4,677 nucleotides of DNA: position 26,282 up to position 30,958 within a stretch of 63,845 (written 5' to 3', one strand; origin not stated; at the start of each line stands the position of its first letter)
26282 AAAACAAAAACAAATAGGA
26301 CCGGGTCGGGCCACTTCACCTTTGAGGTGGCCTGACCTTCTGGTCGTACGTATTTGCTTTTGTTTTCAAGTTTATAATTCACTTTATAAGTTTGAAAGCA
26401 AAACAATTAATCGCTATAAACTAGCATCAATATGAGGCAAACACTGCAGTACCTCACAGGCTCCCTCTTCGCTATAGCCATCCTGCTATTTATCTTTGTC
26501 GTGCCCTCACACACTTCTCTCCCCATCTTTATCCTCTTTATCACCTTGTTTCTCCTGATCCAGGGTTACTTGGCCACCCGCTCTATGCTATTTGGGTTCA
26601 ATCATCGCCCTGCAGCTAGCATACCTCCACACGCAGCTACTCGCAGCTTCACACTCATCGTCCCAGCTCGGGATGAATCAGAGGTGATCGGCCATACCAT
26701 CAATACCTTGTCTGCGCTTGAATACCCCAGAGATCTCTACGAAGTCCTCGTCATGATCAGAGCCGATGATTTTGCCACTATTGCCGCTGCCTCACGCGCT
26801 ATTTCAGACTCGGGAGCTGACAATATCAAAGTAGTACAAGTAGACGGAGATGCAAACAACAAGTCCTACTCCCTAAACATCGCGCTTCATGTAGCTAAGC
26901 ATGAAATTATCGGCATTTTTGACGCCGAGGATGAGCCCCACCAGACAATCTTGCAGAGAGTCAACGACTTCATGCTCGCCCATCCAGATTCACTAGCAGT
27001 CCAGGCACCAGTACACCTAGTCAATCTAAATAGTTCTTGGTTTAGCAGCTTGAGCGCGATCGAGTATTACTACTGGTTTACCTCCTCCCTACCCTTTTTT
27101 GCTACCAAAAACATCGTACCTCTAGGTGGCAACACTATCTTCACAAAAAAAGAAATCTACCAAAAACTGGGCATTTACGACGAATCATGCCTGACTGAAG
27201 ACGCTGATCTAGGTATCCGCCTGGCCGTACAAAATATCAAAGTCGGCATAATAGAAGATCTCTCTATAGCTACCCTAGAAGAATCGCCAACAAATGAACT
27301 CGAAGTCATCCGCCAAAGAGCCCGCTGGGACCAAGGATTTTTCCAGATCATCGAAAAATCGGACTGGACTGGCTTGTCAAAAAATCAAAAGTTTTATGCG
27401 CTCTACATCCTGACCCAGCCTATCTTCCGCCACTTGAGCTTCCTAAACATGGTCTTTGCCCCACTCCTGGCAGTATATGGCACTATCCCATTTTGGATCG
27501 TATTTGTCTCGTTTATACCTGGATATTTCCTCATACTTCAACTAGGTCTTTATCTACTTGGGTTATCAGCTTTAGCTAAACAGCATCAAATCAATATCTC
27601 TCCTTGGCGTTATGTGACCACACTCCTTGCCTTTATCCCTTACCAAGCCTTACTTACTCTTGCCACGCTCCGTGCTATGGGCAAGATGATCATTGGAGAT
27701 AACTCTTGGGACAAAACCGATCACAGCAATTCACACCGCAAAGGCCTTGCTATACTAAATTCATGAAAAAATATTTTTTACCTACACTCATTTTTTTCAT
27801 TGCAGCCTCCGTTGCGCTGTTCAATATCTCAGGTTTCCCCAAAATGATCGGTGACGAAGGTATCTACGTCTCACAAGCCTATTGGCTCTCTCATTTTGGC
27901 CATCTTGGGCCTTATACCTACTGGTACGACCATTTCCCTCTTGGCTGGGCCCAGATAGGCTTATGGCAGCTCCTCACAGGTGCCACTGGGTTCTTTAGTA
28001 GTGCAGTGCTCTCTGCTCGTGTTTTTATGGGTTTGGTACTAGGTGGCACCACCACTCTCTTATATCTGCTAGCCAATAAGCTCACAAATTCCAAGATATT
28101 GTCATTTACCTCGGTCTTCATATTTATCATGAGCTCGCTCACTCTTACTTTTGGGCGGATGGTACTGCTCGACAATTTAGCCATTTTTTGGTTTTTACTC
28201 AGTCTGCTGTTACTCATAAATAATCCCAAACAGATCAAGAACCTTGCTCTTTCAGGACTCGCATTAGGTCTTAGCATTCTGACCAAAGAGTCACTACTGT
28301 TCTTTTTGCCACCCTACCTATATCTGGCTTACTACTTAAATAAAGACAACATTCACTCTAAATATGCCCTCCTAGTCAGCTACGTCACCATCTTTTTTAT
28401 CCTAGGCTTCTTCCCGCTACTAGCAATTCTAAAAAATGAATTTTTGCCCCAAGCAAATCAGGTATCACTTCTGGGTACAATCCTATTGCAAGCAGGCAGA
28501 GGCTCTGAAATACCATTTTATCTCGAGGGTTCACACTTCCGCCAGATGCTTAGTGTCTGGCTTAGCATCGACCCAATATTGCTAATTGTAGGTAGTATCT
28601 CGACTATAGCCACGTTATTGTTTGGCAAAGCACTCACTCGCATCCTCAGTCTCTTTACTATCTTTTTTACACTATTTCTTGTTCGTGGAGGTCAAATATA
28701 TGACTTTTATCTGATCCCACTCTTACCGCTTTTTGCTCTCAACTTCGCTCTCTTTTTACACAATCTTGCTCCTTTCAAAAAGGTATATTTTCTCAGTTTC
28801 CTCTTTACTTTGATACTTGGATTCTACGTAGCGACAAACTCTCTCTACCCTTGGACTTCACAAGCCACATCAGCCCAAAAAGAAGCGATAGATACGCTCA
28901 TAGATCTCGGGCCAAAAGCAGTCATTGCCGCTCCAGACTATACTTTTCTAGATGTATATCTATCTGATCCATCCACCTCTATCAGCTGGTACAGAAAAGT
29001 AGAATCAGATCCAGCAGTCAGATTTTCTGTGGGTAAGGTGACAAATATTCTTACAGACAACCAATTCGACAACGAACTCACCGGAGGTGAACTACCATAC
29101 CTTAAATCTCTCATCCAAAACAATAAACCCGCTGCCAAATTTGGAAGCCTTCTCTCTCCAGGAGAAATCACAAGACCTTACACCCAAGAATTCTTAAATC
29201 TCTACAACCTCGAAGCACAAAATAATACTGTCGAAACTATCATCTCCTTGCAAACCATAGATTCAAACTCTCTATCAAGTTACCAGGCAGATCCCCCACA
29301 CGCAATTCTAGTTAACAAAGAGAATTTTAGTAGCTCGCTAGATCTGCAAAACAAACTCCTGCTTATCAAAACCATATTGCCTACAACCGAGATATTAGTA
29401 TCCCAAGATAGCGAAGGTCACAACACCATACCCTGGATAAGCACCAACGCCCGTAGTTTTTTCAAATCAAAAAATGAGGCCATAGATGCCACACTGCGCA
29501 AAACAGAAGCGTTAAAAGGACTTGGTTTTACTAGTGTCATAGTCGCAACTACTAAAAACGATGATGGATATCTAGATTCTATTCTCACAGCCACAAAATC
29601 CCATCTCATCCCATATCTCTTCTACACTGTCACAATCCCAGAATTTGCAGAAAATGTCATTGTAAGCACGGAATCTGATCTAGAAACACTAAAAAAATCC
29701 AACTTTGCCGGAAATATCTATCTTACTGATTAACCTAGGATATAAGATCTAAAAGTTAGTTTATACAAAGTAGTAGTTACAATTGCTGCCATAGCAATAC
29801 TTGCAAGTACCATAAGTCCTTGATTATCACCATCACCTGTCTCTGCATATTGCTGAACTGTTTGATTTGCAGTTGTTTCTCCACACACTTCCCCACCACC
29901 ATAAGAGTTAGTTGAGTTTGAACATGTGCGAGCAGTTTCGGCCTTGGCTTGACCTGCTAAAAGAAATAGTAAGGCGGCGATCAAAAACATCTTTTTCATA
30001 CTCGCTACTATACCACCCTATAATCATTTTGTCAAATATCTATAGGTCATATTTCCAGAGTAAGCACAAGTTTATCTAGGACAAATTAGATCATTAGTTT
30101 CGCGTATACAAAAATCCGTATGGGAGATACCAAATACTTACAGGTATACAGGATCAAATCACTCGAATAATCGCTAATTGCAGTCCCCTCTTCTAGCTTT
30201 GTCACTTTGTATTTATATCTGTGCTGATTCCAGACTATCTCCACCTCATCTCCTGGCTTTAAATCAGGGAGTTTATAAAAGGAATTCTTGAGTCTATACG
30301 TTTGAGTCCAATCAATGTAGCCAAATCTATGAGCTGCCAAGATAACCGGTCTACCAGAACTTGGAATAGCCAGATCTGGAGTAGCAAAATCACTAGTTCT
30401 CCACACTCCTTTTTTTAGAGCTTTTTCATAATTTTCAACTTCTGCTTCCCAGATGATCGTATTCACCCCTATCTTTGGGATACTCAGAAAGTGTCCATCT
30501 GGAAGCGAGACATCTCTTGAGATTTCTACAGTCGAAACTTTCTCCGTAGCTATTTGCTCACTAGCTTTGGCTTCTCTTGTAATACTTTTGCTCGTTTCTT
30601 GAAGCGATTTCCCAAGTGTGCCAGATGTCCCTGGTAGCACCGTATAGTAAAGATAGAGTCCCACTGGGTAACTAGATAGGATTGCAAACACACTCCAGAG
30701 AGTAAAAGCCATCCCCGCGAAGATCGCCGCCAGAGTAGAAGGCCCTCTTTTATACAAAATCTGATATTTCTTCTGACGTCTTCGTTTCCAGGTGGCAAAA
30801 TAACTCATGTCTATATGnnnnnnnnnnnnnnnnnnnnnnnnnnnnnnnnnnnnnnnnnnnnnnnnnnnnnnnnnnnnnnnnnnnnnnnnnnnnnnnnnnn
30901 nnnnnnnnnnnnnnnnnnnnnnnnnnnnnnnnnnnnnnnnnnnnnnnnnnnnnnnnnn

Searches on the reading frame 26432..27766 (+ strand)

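Call 14: search_protein_families(library=pfam, proteins=[window:26432-27766:+], max_evalue=0.001)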
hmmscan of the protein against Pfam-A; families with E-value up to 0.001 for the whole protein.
window:26432-27766:+ (444 aa): 3 families
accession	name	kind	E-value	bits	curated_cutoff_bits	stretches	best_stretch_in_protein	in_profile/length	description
PF13641.12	Glyco_tranf_2_3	-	1.2e-28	101.2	27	1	73-300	3-228/230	Glycosyltransferase like family 2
PF13632.12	Glyco_trans_2_3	-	3.2e-18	66.7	27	1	160-361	2-189/198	Glycosyl transferase family group 2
PF00535.33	Glycos_transf_2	-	3.4e-08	34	23.3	1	75-240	2-161/168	Glycosyl transferase family 2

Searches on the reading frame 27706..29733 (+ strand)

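Call 14: search_protein_families(library=pfam, proteins=[window:27706-29733:+], max_evalue=0.001)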
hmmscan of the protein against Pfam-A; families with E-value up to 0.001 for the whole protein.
window:27706-29733:+ (675 aa): 1 family
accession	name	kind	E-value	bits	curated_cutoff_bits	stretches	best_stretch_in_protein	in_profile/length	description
PF02366.24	PMT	-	3.6e-09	37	22.7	1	93-233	74-221/245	Dolichyl-phosphate-mannose-protein mannosyltransferase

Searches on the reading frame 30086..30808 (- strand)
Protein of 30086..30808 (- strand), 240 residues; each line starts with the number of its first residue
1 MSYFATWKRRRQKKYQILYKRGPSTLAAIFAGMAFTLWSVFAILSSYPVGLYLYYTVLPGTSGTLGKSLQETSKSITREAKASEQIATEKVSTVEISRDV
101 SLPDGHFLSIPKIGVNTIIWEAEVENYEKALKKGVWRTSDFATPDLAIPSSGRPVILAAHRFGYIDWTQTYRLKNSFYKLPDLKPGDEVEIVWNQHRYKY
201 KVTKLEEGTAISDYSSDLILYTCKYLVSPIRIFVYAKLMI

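Call 3: search_protein_families(library=pfam, proteins=[window:30086-30808:-], max_evalue=1)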
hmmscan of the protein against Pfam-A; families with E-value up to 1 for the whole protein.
window:30086-30808:- (240 aa): 4 families
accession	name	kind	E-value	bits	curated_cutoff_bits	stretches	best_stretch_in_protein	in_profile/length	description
PF04203.18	Sortase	-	3.9e-10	40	26.6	1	108-238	1-124/125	Sortase domain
PF00728.28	Glyco_hydro_20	-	0.086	12.6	22.3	1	113-182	212-284/348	Glycosyl hydrolase family 20, catalytic domain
PF24842.1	UFD1_N2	-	0.12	12.8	37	1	173-217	24-68/76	Ubiquitin fusion degradation protein UFD1, N-terminal subdomain 2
PF20260.4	PUA_4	-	0.21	12.1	23.9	1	183-210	15-43/48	RNA methyltransferase PUA domain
